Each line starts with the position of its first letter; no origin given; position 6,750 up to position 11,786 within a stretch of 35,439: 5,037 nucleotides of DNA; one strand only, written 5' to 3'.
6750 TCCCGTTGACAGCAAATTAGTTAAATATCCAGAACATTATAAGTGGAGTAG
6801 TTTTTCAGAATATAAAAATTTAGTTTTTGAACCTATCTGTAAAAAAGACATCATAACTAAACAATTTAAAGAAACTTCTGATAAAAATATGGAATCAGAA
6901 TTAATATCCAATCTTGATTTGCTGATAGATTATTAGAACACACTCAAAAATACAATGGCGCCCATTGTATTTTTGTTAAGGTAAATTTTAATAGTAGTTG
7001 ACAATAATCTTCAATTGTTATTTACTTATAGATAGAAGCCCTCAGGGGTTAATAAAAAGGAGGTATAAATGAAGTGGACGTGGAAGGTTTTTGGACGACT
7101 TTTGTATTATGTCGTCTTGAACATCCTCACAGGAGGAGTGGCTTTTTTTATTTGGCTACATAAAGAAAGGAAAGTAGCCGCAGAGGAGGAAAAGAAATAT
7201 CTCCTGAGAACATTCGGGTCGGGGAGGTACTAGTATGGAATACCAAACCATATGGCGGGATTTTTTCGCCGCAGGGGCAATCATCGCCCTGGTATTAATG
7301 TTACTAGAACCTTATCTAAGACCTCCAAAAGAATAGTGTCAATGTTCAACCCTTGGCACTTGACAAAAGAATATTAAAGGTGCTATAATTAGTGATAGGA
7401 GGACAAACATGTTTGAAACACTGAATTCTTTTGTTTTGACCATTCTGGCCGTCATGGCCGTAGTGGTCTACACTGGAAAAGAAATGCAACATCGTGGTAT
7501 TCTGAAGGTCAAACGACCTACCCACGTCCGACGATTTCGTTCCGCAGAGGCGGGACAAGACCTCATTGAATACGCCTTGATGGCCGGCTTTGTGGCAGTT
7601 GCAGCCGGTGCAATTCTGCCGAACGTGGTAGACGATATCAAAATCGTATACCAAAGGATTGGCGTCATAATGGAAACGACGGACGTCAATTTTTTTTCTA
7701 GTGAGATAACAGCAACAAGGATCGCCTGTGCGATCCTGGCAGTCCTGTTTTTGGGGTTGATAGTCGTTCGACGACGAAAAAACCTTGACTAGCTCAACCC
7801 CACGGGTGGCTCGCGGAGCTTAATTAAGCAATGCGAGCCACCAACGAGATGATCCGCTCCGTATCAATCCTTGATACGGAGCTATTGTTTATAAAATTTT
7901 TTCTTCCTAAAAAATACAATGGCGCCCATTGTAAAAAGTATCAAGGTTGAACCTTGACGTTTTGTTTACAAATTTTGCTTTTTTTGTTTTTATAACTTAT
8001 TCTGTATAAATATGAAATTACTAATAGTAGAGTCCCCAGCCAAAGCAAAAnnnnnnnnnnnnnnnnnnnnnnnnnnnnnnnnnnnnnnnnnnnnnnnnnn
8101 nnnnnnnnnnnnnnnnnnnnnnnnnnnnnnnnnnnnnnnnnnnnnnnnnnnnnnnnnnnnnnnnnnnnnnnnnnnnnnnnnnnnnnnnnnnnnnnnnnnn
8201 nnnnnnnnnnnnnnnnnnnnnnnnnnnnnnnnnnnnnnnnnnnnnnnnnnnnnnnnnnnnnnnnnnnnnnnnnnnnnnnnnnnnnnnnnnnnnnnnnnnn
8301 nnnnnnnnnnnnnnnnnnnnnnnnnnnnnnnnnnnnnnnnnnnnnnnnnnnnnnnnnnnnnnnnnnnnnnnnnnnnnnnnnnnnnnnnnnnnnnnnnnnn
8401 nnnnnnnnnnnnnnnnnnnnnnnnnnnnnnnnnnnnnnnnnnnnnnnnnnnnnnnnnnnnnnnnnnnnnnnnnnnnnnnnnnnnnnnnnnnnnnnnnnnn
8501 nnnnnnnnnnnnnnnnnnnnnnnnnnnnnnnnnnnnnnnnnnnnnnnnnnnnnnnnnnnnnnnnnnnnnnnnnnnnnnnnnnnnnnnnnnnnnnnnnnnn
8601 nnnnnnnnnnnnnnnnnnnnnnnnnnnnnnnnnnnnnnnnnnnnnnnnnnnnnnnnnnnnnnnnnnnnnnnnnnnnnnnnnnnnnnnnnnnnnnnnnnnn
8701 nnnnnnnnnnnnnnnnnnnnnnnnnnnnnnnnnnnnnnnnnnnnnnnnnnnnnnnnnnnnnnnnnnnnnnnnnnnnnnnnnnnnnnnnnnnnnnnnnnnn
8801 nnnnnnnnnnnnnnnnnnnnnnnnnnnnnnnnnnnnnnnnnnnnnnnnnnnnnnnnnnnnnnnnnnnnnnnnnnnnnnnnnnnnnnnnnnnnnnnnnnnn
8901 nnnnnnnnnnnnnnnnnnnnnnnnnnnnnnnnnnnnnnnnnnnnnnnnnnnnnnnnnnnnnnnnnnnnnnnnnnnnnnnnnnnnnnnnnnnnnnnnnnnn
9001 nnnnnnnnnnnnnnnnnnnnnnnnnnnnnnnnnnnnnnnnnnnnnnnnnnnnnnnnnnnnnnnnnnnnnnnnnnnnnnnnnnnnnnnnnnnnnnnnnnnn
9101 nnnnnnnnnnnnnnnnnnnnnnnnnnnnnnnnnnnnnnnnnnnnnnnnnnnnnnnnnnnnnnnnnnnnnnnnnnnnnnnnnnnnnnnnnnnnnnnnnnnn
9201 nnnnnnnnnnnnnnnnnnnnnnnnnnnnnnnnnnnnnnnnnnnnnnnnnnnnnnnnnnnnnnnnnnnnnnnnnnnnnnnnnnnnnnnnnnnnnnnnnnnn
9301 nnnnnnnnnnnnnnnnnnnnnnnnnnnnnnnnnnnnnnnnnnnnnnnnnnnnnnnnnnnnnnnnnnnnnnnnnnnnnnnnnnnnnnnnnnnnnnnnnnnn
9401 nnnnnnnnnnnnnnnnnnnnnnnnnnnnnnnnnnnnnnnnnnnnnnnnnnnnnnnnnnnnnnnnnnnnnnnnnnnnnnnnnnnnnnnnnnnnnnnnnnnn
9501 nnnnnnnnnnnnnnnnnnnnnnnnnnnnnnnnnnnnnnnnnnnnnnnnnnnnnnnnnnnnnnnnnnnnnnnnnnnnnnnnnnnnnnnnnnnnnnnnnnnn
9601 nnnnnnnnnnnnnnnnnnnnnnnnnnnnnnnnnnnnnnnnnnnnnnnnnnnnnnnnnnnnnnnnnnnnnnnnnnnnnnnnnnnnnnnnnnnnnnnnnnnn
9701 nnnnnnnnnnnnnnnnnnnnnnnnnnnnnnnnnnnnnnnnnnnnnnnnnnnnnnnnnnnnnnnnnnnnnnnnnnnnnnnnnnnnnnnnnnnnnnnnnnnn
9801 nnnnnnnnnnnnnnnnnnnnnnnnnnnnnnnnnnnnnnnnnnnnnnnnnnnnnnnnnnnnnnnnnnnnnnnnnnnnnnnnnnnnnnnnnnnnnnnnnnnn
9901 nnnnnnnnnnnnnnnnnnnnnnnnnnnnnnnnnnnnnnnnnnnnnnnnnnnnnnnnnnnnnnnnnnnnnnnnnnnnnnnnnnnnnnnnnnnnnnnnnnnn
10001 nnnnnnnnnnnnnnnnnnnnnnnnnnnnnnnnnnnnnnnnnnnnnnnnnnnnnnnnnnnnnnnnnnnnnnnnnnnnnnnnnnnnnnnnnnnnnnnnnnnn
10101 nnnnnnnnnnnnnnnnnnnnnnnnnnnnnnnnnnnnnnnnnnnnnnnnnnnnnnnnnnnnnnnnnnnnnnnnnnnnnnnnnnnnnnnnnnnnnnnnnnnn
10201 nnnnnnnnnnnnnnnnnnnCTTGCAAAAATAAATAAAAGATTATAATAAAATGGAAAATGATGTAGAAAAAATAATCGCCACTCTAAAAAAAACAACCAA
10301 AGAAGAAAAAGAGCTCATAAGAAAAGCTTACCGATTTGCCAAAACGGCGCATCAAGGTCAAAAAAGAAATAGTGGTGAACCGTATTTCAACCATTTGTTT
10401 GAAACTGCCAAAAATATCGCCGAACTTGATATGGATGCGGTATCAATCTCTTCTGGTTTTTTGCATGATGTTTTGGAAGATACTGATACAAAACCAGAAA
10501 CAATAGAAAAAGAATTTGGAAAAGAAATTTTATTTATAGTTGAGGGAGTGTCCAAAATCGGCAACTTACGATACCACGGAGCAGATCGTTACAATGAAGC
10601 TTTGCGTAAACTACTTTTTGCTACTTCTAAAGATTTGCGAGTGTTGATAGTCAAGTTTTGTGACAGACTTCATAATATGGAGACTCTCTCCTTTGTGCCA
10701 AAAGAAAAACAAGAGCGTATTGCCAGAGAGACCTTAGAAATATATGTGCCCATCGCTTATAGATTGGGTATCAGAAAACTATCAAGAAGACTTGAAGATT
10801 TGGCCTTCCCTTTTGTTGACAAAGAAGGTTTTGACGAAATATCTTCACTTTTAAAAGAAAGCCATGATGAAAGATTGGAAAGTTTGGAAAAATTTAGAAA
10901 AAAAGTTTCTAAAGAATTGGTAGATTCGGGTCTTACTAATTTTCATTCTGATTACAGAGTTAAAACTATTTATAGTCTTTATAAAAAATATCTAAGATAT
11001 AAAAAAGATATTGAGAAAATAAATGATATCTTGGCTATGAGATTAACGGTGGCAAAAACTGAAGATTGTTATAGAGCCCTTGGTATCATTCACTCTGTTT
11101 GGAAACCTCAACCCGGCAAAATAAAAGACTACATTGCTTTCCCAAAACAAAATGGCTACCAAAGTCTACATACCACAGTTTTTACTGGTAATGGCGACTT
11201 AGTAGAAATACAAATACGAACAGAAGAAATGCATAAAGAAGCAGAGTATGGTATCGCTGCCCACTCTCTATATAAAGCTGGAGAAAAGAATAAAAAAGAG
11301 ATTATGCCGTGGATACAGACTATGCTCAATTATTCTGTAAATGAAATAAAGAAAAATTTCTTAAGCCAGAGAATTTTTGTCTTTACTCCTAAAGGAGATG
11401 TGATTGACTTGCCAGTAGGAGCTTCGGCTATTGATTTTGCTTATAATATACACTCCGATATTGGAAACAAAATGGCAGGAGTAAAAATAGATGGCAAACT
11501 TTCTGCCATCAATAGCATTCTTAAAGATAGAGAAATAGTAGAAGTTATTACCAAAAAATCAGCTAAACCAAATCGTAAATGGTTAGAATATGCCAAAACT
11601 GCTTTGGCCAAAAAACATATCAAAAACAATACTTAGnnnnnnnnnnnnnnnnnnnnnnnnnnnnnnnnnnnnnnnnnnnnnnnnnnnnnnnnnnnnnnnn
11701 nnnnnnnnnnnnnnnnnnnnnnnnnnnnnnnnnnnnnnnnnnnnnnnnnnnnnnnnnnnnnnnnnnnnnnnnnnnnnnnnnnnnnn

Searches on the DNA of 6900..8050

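Call 84: search_rna_families(source=window, start=6900, end=8050, threshold=evalue, max_evalue=0.1)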
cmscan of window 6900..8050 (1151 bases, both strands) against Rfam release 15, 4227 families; matches with E-value up to 0.1: 1.
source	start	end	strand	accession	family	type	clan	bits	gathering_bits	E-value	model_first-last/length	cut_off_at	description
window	7844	7944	-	RF02614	BSR1073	Gene; sRNA;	-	19.9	241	0.014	1-196/196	no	Brucella sRNA 1073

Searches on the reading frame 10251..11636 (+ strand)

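Call 20: search_protein_families(library=pfam, proteins=[window:10251-11636:+], max_evalue=0.001)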
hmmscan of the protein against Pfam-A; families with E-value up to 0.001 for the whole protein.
window:10251-11636:+ (461 aa): 4 families
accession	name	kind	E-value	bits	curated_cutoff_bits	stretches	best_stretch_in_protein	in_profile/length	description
PF13328.12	HD_4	-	2.2e-41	141.6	27.2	1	26-174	1-155/156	HD domain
PF04607.23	RelA_SpoT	-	2.3e-38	131.4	27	1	236-345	2-112/113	Region found in RelA / SpoT proteins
PF02824.27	TGS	-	1.3e-17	64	22.2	1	375-434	1-60/60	TGS domain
PF01966.28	HD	-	7.9e-08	33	22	1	45-143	1-116/116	HD domain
